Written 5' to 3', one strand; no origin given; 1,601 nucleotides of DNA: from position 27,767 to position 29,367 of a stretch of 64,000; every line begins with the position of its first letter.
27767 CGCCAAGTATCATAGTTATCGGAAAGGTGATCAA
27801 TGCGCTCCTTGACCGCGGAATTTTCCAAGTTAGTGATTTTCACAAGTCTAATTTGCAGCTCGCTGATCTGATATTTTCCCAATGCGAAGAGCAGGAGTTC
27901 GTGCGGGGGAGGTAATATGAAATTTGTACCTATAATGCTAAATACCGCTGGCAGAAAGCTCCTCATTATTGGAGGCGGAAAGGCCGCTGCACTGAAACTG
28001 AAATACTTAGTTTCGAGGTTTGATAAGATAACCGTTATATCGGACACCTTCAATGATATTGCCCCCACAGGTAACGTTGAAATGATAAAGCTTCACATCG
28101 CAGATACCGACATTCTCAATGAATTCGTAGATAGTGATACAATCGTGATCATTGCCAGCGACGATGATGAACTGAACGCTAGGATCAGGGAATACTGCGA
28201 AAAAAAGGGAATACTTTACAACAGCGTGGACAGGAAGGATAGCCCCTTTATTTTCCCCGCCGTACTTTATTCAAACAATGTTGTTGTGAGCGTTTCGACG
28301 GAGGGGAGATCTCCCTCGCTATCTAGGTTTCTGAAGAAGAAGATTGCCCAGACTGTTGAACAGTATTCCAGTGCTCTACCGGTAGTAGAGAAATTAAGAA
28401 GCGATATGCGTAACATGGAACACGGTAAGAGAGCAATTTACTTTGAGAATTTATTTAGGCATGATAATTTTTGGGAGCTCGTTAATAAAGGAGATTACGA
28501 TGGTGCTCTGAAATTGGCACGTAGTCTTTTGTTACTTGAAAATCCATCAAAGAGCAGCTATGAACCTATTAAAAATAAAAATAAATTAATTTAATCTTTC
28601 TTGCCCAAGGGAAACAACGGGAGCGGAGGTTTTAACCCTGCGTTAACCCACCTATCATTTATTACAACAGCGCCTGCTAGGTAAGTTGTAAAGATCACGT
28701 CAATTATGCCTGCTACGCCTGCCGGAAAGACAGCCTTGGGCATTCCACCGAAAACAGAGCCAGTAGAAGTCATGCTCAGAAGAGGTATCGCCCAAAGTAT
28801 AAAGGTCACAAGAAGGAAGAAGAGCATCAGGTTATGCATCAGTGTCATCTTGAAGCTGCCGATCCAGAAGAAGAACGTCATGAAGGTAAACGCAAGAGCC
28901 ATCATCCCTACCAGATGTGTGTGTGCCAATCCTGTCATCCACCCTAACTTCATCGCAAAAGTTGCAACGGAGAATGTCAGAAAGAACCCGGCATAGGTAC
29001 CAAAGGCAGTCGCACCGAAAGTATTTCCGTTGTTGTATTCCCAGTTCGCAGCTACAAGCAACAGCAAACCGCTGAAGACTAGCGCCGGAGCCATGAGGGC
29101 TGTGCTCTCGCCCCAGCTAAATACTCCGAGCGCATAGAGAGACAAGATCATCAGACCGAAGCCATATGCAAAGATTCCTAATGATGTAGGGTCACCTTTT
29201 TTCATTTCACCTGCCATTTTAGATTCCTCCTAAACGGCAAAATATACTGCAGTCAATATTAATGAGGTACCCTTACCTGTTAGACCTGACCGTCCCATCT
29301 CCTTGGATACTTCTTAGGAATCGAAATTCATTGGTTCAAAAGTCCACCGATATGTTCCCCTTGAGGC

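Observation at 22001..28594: Eight-gene dsrC-(Zn-ribbon)-dsrA-dsrB-dsrM-dsrK-cobA-sirC operon in a Thermoplasmatota-like archaeal background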

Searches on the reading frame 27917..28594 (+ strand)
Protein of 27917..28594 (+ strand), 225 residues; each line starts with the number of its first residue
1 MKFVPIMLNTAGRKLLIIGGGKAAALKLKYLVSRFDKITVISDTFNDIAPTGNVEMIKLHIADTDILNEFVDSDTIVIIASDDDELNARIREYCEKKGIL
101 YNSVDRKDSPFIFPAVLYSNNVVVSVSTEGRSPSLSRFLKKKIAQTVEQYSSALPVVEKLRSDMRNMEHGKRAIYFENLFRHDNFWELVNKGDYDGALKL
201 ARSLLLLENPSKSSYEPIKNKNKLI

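Call 4: search_protein_families(library=pfam, proteins=[window:27917-28594:+], max_evalue=0.01)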
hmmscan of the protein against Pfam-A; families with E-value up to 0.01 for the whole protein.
window:27917-28594:+ (225 aa): 4 families
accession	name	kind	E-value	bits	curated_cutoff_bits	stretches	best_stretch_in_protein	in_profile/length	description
PF13241.12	NAD_binding_7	-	2.6e-19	70.2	22.1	1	6-115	1-104/104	Putative NAD(P)-binding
PF14824.11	Sirohm_synth_M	-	0.00026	20.9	25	1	124-145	6-27/28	Sirohaem biosynthesis protein central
PF03435.24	Sacchrp_dh_NADP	-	0.0067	17.2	25.1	0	16-101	2-95/129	Saccharopine dehydrogenase NADP binding domain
PF00899.27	ThiF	-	0.0071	16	28.1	1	36-137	74-163/238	ThiF family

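Call 63: search_protein_families(library=ncbifam, proteins=[window:27917-28594:+], max_evalue=0.00001)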
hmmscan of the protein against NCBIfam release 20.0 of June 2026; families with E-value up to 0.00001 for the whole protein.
window:27917-28594:+ (225 aa): 5 families
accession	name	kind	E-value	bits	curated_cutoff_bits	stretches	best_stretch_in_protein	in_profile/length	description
NF004045.0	PRK05562.1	equivalog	3e-28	98.7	181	1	3-199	16-209/225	NAD(P)-dependent oxidoreductase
NF007922.1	PRK10637.1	equivalog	6.3e-28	97.9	400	1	4-190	2-193/450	siroheme synthase CysG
TIGR01470.1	cysG_Nterm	subfamily_domain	1.7e-23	83.4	62.3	1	5-201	2-200/205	siroheme synthase, N-terminal domain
NF005222.0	PRK06718.1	equivalog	2.1e-21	76.4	204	1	3-168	2-167/203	NAD(P)-binding protein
NF005223.0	PRK06719.1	equivalog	3.6e-11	43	223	1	3-149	4-146/157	precorrin-2 dehydrogenase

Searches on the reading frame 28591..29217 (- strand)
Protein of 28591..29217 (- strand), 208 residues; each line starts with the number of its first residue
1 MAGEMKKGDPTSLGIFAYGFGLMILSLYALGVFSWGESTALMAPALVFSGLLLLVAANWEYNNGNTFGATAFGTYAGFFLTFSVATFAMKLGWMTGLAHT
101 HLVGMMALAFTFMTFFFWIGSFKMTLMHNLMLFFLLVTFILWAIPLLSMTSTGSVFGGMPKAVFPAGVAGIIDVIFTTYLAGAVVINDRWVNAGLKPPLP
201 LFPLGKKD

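Call 4: search_protein_families(library=pfam, proteins=[window:28591-29217:-], max_evalue=0.01)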
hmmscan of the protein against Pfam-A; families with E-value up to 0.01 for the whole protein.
window:28591-29217:- (208 aa): 1 family
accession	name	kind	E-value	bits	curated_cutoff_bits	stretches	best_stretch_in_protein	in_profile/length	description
PF01184.24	Gpr1_Fun34_YaaH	-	1e-21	77.9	25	1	6-188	16-193/207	GPR1/FUN34/yaaH family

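Call 63: search_protein_families(library=ncbifam, proteins=[window:28591-29217:-], max_evalue=0.00001)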
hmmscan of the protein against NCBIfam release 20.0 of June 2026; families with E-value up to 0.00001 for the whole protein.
window:28591-29217:- (208 aa): 2 families
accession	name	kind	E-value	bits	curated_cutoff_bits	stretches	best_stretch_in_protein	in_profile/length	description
NF038013.1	AceTr_1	equivalog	9.7e-14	51.8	50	1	10-190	2-170/176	acetate uptake transporter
NF007941.0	PRK10659.1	equivalog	1.7e-13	50.9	297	1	4-191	3-178/188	acetate uptake transporter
